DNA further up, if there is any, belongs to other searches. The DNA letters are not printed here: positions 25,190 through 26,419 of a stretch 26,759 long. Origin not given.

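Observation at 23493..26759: Integrative element with two intact tyrosine recombinases in one coupled operon; the second may be a relaxase or replication initiator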

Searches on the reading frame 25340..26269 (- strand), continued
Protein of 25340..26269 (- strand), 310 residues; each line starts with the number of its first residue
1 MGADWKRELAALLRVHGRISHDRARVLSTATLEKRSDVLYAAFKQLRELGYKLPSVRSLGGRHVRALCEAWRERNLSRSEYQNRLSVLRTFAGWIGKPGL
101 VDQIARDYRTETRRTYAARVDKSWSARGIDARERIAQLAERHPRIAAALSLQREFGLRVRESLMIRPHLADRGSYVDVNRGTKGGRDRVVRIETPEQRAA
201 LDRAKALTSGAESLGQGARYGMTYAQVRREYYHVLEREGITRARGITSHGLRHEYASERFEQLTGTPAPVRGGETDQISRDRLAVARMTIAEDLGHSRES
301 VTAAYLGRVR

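Call 28: find_encoding_contigs(protein=P0007, flank=10000, max_places=3)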
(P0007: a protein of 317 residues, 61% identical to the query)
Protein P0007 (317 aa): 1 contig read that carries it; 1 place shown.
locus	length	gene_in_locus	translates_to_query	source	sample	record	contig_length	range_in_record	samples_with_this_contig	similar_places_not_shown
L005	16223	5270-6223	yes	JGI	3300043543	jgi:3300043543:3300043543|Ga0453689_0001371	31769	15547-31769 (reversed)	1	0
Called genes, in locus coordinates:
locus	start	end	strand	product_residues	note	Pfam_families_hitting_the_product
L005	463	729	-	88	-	-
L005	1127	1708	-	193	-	-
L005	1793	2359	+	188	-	-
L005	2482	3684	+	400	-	PF13148:DUF3987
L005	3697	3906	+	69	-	-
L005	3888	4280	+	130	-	-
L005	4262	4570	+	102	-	-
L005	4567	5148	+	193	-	-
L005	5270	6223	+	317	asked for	PF12835:Integrase_1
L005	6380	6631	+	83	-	-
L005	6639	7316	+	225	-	PF00239:Resolvase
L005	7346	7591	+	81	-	PF12728:HTH_17 (weak)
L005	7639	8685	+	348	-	PF00589:Phage_integrase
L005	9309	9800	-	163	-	PF13384:HTH_23 (faint)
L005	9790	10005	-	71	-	-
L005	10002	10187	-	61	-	-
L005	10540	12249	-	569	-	PF00772:DnaB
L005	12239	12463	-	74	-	PF05930:Phage_AlpA, PF12728:HTH_17 (weak)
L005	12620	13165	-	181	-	-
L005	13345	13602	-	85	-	-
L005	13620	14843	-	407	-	PF13356:Arm-DNA-bind_3, PF22022:Phage_int_M, PF00589:Phage_integrase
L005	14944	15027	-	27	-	-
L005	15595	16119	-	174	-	-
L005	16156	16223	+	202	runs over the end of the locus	-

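Call 29: find_encoding_contigs(protein=P0002, flank=5000, max_places=3)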
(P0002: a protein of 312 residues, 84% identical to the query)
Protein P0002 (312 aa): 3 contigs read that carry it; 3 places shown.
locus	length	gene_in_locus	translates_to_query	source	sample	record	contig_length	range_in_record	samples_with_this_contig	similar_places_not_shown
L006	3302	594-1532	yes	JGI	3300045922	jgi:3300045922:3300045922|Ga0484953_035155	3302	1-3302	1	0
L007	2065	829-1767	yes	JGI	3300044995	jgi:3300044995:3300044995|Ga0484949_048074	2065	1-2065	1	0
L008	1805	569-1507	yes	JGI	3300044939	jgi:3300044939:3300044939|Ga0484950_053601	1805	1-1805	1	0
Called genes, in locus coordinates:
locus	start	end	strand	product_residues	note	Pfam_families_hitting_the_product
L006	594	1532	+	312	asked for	PF12834:Phage_int_SAM_2 (weak), PF12835:Integrase_1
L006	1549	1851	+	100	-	-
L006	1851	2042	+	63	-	-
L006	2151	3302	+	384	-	?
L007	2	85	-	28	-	?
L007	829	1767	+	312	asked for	PF12834:Phage_int_SAM_2 (weak), PF12835:Integrase_1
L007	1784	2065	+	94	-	?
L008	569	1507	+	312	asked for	PF12834:Phage_int_SAM_2 (weak), PF12835:Integrase_1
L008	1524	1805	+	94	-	?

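Call 30: find_encoding_contigs(protein=P0003, flank=5000, max_places=3)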
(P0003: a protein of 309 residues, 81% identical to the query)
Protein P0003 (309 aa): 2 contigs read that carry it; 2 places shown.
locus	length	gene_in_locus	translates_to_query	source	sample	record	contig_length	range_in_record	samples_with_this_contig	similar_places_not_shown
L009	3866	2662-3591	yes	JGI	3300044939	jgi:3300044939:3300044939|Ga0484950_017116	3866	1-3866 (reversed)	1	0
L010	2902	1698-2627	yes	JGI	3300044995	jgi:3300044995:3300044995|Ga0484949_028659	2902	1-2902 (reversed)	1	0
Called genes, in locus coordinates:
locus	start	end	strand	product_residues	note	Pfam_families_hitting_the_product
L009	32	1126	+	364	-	-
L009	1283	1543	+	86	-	-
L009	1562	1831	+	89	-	-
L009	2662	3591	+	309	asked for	PF12834:Phage_int_SAM_2 (weak), PF12835:Integrase_1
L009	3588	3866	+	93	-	?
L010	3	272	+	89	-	?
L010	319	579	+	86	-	-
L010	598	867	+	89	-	-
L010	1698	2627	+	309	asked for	PF12834:Phage_int_SAM_2 (weak), PF12835:Integrase_1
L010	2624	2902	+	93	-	?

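Call 35: search_protein_families(library=pfam, proteins=[L001:7192-8553:+, L001:6675-7091:+, L001:8686-9009:+, L001:9009-9284:+, L001:5979-6569:-, L001:10930-11211:+, L003:7205-8572:+], max_evalue=1)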
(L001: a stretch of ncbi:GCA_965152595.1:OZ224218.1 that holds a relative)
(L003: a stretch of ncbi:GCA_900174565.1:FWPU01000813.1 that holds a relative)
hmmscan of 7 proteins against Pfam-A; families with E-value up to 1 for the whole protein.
L001:7192-8553:+ (454 aa): 1 family
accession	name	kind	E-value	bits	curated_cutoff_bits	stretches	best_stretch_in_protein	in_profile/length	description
PF13384.12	HTH_23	-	0.098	13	24.6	1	393-432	2-43/50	Homeodomain-like domain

L001:6675-7091:+ (139 aa): 2 families
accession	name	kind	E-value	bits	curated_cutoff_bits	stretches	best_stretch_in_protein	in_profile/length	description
PF01807.25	Zn_ribbon_DnaG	-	0.0001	22.5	24.9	1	19-53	30-61/98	CHC2 zinc finger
PF00196.25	GerE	-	0.087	12.9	23.5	1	41-66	7-32/57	Bacterial regulatory proteins, luxR family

L001:8686-9009:+ (108 aa): 2 families
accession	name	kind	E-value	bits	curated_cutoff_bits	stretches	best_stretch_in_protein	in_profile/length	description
PF17295.7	DUF5348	-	0.068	13.6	22.8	1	57-71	41-55/68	Domain of unknown function (DUF5348)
PF25395.1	DPBB_PEX6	-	0.5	11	22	1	38-77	31-71/106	PEX6 double psi barrel domain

L001:9009-9284:+ (92 aa): 0 families

L001:5979-6569:- (196 aa): 2 families
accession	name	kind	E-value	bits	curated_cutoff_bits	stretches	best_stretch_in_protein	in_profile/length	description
PF20787.2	SPP1_GP23-1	-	0.039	14.3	27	1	56-76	4-23/47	SPP1 phage GP23.1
PF05766.18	NinG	-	0.2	11.9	25.4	1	143-170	7-34/193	Bacteriophage Lambda NinG protein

L001:10930-11211:+ (94 aa): 1 family
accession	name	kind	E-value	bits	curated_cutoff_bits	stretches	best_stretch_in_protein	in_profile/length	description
PF01782.24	RimM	-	0.067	13.9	23.5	1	45-93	12-62/84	RimM N-terminal domain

L003:7205-8572:+ (456 aa): 2 families
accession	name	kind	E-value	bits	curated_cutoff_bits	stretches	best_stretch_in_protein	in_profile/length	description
PF06224.18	AlkZ-like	-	0.0015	18.6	25.9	1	349-438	57-153/329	DNA glycosylase AlkZ-like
PF25004.1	DUF7782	-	0.093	13.4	27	1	275-350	21-96/120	Domain of unknown function (DUF7782)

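Call 36: search_protein_families(library=phrogs, proteins=[L001:7192-8553:+, L001:6675-7091:+, L001:8686-9009:+, L001:9009-9284:+, L001:5979-6569:-, L001:10930-11211:+, L003:7205-8572:+], max_evalue=0.1)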
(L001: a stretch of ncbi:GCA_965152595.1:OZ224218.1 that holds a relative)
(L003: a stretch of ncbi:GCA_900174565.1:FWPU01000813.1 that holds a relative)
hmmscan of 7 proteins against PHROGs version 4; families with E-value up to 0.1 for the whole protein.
L001:7192-8553:+ (454 aa): 4 families
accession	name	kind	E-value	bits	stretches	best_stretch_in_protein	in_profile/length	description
phrog_5311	-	DNA, RNA and nucleotide metabolism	8.7e-08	31.8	1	70-431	289-685/692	helicase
phrog_10514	-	DNA, RNA and nucleotide metabolism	5.7e-07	29.1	1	72-244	370-537/750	DNA primase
phrog_3022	-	DNA, RNA and nucleotide metabolism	7.7e-06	25.6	1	45-332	360-661/788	DNA primase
phrog_14296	-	DNA, RNA and nucleotide metabolism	0.075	13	0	70-111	27-67/417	DNA primase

L001:6675-7091:+ (139 aa): 5 families
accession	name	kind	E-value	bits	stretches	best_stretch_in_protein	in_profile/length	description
phrog_6088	-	DNA, RNA and nucleotide metabolism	1.7e-13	50.9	1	1-78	2-80/772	DNA primase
phrog_47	-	DNA, RNA and nucleotide metabolism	0.00022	20.9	1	2-52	30-82/947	DNA primase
phrog_6444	-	DNA, RNA and nucleotide metabolism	0.002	18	1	16-50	31-63/577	DNA primase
phrog_360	-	DNA, RNA and nucleotide metabolism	0.0052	17.9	1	18-40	27-49/133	DNA primase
phrog_18097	-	DNA, RNA and nucleotide metabolism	0.047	14.2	1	20-54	32-63/199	DNA primase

L001:8686-9009:+ (108 aa): 0 families

L001:9009-9284:+ (92 aa): 0 families

L001:5979-6569:- (196 aa): 3 families
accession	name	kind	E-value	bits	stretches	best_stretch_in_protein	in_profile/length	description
phrog_13750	-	unknown function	0.00016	22.9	1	142-173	16-47/104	-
phrog_6975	-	unknown function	0.00028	22.1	1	133-192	7-63/149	-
phrog_1333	-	unknown function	0.0094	17.1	1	136-172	94-130/166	-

L001:10930-11211:+ (94 aa): 0 families

L003:7205-8572:+ (456 aa): 3 families
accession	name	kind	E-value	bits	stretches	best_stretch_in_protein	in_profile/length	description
phrog_3022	-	DNA, RNA and nucleotide metabolism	6.2e-07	29.2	1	30-363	336-678/788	DNA primase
phrog_5311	-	DNA, RNA and nucleotide metabolism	0.0016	17.7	1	221-438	441-676/692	helicase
phrog_14296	-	DNA, RNA and nucleotide metabolism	0.027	14.4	1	215-374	160-320/417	DNA primase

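Call 44: find_related_loci(query=A2, collection=genome_contigs, flank=8000)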
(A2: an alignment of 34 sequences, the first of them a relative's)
Query A2 (310 aa) in genome_contigs; peptide patterns used: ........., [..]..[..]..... (x = any residue, [..] = any of these).
177 stretches matched a pattern; 72 encode a relative of the query (tblastn E <= 1e-3); 72 distinct loci.
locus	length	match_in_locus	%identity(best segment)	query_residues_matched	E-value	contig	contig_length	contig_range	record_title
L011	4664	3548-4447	50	5-308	2e-91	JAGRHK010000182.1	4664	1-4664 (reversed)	MAG: Candidatus Competibacteraceae bacterium isolate HKST-UBA197 NODE_182_length_4664_cov_5.522564, whole genome shotgun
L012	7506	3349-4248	50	5-308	2e-87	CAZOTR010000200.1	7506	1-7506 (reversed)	MAG TPA_asm: uncultured Methylococcaceae bacterium isolate binchicken_co322_108 genome assembly, contig: NODE_11043_leng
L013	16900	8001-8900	50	5-308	5e-86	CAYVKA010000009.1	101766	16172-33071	MAG TPA_asm: uncultured Nevskia sp. isolate SRP272529_co2_286 genome assembly, contig: NODE_210_length_101766_cov_10.755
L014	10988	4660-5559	49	5-308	4e-84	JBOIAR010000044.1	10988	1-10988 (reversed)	MAG: Steroidobacteraceae bacterium isolate SE1507_metabat2.bin.16 NODE_3901_length_10988_cov_7.424547, whole genome shot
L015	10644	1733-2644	49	1-308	2e-83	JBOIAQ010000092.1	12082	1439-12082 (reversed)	MAG: Steroidobacteraceae bacterium isolate SE1507_metabat2.bin.39_sub NODE_3291_length_12082_cov_3.684651, whole genome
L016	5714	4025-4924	50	5-308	9e-83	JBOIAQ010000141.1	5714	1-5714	MAG: Steroidobacteraceae bacterium isolate SE1507_metabat2.bin.39_sub NODE_11594_length_5714_cov_3.443888, whole genome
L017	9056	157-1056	50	5-308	6e-83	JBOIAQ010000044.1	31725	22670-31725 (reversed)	MAG: Steroidobacteraceae bacterium isolate SE1507_metabat2.bin.39_sub NODE_626_length_31725_cov_3.883347, whole genome s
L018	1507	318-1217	50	5-308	5e-88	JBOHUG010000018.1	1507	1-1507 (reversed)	MAG: Candidatus Dormibacteria bacterium isolate TC-S_metawrap_bin.159 k127_4553285, whole genome shotgun sequence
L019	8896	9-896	49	9-308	3e-82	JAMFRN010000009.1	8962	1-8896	MAG: Nevskia soli isolate NGEE_A_bin8 k127_45465, whole genome shotgun sequence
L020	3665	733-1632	48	5-308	5e-82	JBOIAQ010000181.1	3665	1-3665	MAG: Steroidobacteraceae bacterium isolate SE1507_metabat2.bin.39_sub NODE_24186_length_3665_cov_2.611645, whole genome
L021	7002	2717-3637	48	5-308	1e-80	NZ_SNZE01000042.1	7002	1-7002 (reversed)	Hydromonas duriensis strain DSM 102852 Ga0244583_142, whole genome shotgun sequence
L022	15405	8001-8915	48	2-310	2e-85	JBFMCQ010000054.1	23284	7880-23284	MAG: Pseudomonadota bacterium isolate MAG197 MAG197_54, whole genome shotgun sequence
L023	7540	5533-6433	49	5-308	4e-71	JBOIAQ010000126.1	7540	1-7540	MAG: Steroidobacteraceae bacterium isolate SE1507_metabat2.bin.39_sub NODE_7391_length_7540_cov_3.420747, whole genome s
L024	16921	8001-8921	40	4-310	2e-70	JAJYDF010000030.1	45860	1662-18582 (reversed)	MAG: Proteobacteria bacterium isolate BP9.bin86 NODE_1194_length_45860_cov_2.218726, whole genome shotgun sequence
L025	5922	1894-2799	38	5-308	4e-69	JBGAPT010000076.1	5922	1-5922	MAG: Gammaproteobacteria bacterium isolate MAG_MBR_H10.7 MBRH10-7_opera_contig_34909, whole genome shotgun sequence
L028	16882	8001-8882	39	5-309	1e-64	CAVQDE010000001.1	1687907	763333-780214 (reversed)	MAG: uncultured Gammaproteobacteria bacterium isolate MFD03399.bin.2.63 genome assembly, contig: contig_2196, whole geno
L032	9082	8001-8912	50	5-310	8e-91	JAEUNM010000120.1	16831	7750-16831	MAG: Rhodocyclaceae bacterium isolate new MAG-173 k141_412460, whole genome shotgun sequence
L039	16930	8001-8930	40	1-306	4e-55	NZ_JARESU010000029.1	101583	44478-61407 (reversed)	Paraburkholderia sp. RL18-085-BIA-A 29, whole genome shotgun sequence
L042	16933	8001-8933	40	1-307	5e-54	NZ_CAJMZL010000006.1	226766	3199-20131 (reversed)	Caballeronia sp. J97 6, whole genome shotgun sequence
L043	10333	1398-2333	38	1-308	4e-53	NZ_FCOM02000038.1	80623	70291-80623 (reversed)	Caballeronia arvi isolate LMG 29317, whole genome shotgun sequence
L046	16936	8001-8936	37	1-308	1e-51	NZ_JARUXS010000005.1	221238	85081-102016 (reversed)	Caballeronia sp. LZ035 scaffold_14_RagTag, whole genome shotgun sequence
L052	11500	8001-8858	36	4-308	2e-37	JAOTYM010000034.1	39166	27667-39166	MAG: Gammaproteobacteria bacterium isolate 21_Jan_SF_Bin47 21_Jan_SF_Bin47_scaffold_494_c1, whole genome shotgun sequenc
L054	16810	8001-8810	35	28-308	1e-36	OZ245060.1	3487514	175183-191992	MAG: Woeseiaceae bacterium isolate b44c815b-09e0-4d9a-b88f-0cd5301d0f37 genome assembly, chromosome: 1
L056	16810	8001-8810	36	28-308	6e-36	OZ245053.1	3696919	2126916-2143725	MAG: Woeseiaceae bacterium isolate 4718722b-8c10-401d-82db-3c14cb848c61 genome assembly, chromosome: 1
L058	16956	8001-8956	44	5-307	2e-53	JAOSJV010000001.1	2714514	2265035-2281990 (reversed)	MAG: Burkholderiales bacterium isolate FR_12 FR-Burkholderiales-1_s1, whole genome shotgun sequence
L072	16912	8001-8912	40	8-306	1e-52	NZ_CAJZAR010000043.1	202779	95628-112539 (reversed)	Paraburkholderia tropica isolate PSP659, whole genome shotgun sequence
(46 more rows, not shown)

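Call 49: search_protein_families(library=pfam, proteins=[L039:5693-6709:-, L046:5592-6782:+, L058:12396-13469:+, L072:3324-4457:+, L043:3054-3320:+, L046:9272-10000:+, L042:9463-10167:-, L039:11612-12820:-, L028:4419-5450:+, L043:5104-5985:+], max_evalue=0.01)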
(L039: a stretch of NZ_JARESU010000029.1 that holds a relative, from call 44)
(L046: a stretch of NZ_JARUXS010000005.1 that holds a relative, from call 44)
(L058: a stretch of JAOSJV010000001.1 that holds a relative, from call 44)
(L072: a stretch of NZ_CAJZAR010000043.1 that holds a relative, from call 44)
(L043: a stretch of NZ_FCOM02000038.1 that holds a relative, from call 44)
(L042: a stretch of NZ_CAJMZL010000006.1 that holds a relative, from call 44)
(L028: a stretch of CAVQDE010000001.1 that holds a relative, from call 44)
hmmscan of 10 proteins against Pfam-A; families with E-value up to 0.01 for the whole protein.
L039:5693-6709:- (339 aa): 3 families
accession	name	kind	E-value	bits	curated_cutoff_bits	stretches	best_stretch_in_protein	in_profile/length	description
PF17989.7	ALP_N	-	1.5e-20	74.3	26.3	1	7-157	1-148/148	Actin like proteins N terminal domain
PF21522.3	MreB-like_C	-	2.1e-13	51.3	27.8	1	178-297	1-121/123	Archaeal actin homologue MreB-like, C-terminal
PF21523.3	ParM_N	-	0.00012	22.6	27.4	1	174-319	5-155/159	Plasmid segregation protein ParM, C-terminal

L046:5592-6782:+ (397 aa): 0 families

L058:12396-13469:+ (358 aa): 2 families
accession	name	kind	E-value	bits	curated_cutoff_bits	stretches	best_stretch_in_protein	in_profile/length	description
PF00589.27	Phage_integrase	-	1.1e-29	103.9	27.1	1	165-320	2-170/172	Phage integrase family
PF02899.23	Phage_int_SAM_1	-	0.003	18.2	22.3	0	83-138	24-77/83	Phage integrase, N-terminal SAM-like domain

L072:3324-4457:+ (378 aa): 4 families
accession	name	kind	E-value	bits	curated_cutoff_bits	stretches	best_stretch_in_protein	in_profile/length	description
PF08273.17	Zn_Ribbon_Prim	-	1.5e-12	48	23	1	48-87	3-37/37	Zinc-binding domain of primase-helicase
PF23639.1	DUF7146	-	4.3e-10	40.3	27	1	135-224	5-91/105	Domain of unknown function (DUF7146)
PF12760.12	Zn_ribbon_IS1595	-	0.0051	17.2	25.4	1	47-77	17-44/46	Transposase zinc-ribbon domain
PF08271.17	Zn_Ribbon_TF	-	0.0071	16.3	29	0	50-76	2-25/43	TFIIB zinc-binding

L043:3054-3320:+ (89 aa): 0 families

L046:9272-10000:+ (243 aa): 0 families

L042:9463-10167:- (235 aa): 1 family
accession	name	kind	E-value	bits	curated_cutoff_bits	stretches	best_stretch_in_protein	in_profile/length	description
PF14354.12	Lar_restr_allev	-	4.6e-08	33.6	28.6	1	18-110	2-57/58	Restriction alleviation protein Lar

L039:11612-12820:- (403 aa): 1 family
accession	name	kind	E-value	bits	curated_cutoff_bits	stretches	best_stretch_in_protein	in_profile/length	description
PF06666.16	DUF1173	-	6.1e-34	117.9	25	1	15-370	7-367/386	Protein of unknown function (DUF1173)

L028:4419-5450:+ (344 aa): 3 families
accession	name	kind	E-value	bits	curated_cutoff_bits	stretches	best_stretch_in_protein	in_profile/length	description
PF22022.2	Phage_int_M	-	7.1e-39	132.4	27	1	42-137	1-96/96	Phage integrase central domain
PF00589.27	Phage_integrase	-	1.8e-22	80.4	27.1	1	151-311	4-166/172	Phage integrase family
PF13356.12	Arm-DNA-bind_3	-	0.00052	20.5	27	1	1-28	54-81/83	Arm DNA-binding domain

L043:5104-5985:+ (294 aa): 0 families

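Call 66: search_solved_structures(query=A5, max_evalue=0.01)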
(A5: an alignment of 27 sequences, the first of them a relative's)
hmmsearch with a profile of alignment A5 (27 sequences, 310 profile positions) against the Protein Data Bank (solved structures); distinct sequences matched with E-value up to 0.01: 1.
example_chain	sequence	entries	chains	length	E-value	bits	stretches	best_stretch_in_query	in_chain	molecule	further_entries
4a8e_A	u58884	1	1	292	0.00095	21.7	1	152-263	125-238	PROBABLE TYROSINE RECOMBINASE XERC-LIKE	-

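Call 74: predict_structure(alignment_id=A5)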
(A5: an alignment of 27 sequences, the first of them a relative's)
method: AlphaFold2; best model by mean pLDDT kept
length: 310 residues; sequences in the alignment: 27
mean_pLDDT: 90.5   pTM: 0.70
mean pLDDT of the five models: 90.5, 90.1, 88.8, 88.1, 86.8
residues with pLDDT >= 90: 228; 70-90: 63; 50-70: 17; < 50: 2
segments of 3 or more residues with pLDDT < 50: none
pLDDT, mean of each block of 10 residues (from residue 1): 80 86 74 90 96 93 97 91 94 94 92 82 95 97 96 96 94 91 69 97 94 78 88 95 90 96 96 93 95 89 88
secondary structure, 60 per line:
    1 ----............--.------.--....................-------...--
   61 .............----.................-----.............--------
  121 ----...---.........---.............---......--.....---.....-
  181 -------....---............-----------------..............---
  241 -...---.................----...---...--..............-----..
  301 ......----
elements in order: H5-16 H29-48 H61-73 H78-94 H100-112 H131-139 H143-155 H159-164 H167-170 E175-179 E188-191 H195-206 H224-237 H248-264 H280-293 H299-306
